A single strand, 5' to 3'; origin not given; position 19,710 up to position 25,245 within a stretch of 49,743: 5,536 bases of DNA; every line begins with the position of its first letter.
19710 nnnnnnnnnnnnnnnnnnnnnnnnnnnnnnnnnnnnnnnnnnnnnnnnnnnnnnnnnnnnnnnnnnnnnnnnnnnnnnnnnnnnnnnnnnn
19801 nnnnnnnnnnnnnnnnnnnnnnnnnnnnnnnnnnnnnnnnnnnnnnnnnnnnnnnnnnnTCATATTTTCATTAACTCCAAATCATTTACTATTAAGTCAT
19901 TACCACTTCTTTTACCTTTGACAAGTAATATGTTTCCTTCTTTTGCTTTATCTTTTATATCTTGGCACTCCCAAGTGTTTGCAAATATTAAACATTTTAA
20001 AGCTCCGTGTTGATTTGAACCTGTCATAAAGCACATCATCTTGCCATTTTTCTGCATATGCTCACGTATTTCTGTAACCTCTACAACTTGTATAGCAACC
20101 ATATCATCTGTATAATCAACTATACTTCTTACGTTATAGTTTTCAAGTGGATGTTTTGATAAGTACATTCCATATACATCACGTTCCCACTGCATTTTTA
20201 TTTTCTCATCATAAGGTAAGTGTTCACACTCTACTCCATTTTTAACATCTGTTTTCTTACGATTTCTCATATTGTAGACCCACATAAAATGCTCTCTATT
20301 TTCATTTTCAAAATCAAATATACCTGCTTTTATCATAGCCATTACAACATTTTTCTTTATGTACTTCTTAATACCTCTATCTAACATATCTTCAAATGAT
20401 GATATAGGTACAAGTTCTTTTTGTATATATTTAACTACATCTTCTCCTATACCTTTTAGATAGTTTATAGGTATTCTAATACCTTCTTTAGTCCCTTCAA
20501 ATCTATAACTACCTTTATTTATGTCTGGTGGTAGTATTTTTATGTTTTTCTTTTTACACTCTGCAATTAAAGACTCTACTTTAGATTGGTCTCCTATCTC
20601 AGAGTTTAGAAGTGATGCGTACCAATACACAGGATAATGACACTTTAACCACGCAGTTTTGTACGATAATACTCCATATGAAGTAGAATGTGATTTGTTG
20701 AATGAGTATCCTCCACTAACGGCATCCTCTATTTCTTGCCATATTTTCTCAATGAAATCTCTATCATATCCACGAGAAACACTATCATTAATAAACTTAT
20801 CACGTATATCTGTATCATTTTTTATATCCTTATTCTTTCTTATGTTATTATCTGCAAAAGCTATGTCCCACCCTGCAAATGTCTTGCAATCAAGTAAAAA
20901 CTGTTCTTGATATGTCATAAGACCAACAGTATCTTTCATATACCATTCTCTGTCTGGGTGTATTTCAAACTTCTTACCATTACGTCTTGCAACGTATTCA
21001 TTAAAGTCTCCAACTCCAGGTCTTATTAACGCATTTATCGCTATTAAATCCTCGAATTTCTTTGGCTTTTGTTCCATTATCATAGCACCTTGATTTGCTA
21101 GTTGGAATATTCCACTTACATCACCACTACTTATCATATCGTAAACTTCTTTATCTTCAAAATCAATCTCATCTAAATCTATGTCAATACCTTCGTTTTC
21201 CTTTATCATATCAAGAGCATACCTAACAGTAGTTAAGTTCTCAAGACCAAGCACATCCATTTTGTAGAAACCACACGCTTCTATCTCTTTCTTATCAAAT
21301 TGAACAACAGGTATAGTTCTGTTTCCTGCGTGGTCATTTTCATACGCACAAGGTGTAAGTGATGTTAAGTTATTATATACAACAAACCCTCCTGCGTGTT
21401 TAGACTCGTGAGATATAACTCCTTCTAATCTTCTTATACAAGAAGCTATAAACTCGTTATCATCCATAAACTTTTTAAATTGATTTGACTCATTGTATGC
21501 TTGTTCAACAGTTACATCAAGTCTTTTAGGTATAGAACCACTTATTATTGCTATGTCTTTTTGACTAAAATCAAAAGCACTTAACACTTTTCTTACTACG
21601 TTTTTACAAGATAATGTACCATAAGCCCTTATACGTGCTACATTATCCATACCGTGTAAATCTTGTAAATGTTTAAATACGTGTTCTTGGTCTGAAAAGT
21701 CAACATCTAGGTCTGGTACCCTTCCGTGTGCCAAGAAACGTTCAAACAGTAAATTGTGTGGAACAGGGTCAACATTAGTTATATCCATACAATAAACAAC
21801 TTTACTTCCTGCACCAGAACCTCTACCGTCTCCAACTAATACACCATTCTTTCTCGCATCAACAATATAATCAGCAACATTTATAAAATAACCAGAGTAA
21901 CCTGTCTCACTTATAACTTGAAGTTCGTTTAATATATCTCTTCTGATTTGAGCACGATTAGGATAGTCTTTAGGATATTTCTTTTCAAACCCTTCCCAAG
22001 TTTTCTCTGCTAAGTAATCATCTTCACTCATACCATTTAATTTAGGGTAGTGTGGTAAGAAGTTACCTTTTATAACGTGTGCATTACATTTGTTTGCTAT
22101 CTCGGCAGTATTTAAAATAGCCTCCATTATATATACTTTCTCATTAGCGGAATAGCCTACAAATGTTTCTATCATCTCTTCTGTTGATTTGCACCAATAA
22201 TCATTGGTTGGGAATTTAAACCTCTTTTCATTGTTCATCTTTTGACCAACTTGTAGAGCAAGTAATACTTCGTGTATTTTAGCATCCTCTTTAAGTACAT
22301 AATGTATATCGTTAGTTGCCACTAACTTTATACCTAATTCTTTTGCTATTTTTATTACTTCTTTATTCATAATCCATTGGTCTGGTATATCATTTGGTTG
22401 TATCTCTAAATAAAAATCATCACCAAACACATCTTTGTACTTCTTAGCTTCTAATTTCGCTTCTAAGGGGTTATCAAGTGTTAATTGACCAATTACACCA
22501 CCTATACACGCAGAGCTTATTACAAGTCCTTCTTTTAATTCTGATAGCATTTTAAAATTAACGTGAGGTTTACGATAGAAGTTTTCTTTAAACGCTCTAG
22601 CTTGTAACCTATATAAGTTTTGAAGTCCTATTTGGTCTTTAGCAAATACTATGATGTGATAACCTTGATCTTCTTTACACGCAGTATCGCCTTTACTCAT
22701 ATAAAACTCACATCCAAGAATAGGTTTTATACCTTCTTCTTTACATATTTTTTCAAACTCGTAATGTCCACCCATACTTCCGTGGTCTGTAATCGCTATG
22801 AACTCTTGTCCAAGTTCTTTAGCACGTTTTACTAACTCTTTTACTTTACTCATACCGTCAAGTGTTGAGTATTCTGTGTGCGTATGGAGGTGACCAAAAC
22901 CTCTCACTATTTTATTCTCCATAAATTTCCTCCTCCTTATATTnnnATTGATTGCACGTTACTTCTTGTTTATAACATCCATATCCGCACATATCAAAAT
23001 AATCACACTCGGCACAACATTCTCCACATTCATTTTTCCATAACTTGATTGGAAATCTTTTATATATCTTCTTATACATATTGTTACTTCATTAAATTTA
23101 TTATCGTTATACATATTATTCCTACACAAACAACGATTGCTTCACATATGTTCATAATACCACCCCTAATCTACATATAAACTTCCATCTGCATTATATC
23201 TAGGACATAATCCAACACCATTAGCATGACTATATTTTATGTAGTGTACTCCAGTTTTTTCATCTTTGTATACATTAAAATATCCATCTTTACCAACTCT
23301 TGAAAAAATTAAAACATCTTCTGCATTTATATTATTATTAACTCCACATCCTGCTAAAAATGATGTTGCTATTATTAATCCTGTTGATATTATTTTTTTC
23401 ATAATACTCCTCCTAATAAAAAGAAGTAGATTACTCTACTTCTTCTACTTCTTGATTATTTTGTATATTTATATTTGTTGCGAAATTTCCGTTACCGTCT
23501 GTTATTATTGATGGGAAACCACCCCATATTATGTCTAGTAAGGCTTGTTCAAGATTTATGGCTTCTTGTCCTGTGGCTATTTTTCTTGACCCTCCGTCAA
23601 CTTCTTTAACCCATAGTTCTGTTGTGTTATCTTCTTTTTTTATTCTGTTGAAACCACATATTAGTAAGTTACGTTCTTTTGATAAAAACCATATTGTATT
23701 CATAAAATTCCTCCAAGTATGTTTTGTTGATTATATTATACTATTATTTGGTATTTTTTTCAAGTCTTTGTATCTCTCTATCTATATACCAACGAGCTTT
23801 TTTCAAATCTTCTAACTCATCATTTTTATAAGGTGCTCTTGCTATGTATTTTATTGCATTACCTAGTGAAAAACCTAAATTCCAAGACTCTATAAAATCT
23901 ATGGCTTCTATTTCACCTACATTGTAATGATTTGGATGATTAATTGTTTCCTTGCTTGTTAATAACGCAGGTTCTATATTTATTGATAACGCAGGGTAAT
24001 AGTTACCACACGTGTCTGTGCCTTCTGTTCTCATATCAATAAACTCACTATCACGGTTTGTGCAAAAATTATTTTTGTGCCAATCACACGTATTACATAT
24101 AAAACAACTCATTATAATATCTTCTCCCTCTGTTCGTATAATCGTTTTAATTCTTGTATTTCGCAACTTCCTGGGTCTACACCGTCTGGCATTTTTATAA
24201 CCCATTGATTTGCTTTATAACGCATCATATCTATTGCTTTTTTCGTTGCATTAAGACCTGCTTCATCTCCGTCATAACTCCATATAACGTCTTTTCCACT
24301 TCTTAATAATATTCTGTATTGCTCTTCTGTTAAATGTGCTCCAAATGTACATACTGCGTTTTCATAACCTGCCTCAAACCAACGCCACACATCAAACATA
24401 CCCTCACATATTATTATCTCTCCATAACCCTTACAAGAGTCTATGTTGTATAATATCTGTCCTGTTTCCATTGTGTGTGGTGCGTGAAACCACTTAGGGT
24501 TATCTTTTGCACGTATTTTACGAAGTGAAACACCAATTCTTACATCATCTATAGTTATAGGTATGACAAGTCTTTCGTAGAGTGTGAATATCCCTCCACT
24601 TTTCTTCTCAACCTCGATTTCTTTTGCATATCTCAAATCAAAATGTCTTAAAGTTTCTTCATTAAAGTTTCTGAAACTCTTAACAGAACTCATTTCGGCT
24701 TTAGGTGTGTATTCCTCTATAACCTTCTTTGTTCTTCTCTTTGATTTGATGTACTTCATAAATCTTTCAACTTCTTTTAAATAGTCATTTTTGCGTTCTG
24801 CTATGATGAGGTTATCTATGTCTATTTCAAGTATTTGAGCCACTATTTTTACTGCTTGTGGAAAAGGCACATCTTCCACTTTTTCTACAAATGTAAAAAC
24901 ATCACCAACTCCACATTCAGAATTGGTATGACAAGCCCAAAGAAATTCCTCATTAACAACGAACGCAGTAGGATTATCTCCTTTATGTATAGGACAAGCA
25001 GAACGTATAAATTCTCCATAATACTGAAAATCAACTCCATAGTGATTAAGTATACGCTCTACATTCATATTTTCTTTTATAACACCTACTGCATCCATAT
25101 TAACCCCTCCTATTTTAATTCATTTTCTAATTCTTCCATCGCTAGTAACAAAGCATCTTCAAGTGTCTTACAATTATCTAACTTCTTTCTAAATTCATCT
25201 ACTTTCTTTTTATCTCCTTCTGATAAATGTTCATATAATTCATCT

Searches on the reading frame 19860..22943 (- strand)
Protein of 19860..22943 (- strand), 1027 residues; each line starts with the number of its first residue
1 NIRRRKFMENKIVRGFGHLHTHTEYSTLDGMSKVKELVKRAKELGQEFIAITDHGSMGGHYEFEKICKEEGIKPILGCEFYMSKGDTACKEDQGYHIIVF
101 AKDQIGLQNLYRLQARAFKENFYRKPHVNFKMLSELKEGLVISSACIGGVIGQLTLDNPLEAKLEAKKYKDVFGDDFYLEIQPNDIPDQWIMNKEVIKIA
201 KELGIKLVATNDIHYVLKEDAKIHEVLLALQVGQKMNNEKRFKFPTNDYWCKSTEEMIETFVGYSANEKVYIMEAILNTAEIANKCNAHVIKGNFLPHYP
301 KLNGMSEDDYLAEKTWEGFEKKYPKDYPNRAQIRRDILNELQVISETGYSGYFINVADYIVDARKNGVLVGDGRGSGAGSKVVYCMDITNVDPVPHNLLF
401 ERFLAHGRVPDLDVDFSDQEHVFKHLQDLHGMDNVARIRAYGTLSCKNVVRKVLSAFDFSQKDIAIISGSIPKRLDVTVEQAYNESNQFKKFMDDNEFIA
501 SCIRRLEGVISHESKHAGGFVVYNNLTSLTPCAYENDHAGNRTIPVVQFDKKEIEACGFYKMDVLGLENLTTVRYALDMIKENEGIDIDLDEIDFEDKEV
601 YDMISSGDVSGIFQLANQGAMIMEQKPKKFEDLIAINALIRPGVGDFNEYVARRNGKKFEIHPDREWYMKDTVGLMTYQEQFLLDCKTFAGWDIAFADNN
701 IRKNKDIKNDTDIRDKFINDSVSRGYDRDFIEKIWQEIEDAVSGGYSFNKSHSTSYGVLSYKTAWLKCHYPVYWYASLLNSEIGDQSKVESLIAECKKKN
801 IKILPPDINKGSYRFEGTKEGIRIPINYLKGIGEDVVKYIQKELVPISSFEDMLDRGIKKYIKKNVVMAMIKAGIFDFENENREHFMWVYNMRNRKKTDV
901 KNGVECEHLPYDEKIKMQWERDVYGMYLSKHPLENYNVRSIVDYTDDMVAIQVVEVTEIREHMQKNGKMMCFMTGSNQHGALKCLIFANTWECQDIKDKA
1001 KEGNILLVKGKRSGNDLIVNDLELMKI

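Call 23: search_protein_families(library=pfam, proteins=[window:19860-22943:-], max_evalue=0.01)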
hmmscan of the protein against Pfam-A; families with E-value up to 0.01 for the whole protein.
window:19860-22943:- (1027 aa): 4 families
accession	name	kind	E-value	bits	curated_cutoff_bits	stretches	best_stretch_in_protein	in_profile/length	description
PF07733.18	DNA_pol3_alpha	-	3.5e-65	220.7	23.9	1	309-566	1-260/260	Bacterial DNA polymerase III alpha NTPase domain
PF02811.25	PHP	-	1.6e-42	146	26.4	1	18-183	1-163/164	PHP domain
PF17657.6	DNA_pol3_finger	-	1e-32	113.2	22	1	569-722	1-163/166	Bacterial DNA polymerase III alpha subunit finger domain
PF14579.12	HHH_6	-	9.3e-15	55.1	25.6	1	800-884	1-88/90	Helix-hairpin-helix motif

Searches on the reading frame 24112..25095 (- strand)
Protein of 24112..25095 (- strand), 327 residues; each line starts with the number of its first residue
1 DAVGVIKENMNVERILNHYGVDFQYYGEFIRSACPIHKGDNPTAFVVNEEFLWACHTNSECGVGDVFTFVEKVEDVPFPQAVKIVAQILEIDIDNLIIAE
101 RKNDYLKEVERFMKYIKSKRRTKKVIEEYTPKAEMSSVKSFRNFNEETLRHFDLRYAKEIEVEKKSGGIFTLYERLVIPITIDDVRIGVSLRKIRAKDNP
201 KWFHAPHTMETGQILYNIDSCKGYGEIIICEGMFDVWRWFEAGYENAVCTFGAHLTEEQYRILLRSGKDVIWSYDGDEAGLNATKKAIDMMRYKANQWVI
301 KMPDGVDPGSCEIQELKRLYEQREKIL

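Call 46: search_protein_families(library=phrogs, proteins=[window:24112-25095:-], max_evalue=0.001)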
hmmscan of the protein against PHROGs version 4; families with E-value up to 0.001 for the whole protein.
window:24112-25095:- (327 aa): 10 families
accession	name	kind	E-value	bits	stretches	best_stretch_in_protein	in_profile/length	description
phrog_47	-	DNA, RNA and nucleotide metabolism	2.1e-48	166.6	1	9-325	28-335/947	DNA primase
phrog_6444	-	DNA, RNA and nucleotide metabolism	2.2e-29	103.7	1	31-309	37-348/577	DNA primase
phrog_239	-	DNA, RNA and nucleotide metabolism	4.6e-15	56.6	1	32-307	43-291/801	DNA primase/helicase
phrog_22657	-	unknown function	9e-09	34.5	1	8-291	14-325/1185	-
phrog_11992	-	unknown function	1.8e-08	35.9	1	6-123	7-113/177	-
phrog_360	-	DNA, RNA and nucleotide metabolism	2.3e-08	35.2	1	9-88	5-86/133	DNA primase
phrog_510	-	DNA, RNA and nucleotide metabolism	1.2e-06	28.6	1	9-289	23-315/667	DNA primase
phrog_849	-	DNA, RNA and nucleotide metabolism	2.7e-06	27.6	1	62-318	68-334/435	DNA primase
phrog_18098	-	unknown function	3e-05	24.2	1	15-95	235-315/322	-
phrog_18097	-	DNA, RNA and nucleotide metabolism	0.00014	22.5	1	8-125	12-124/199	DNA primase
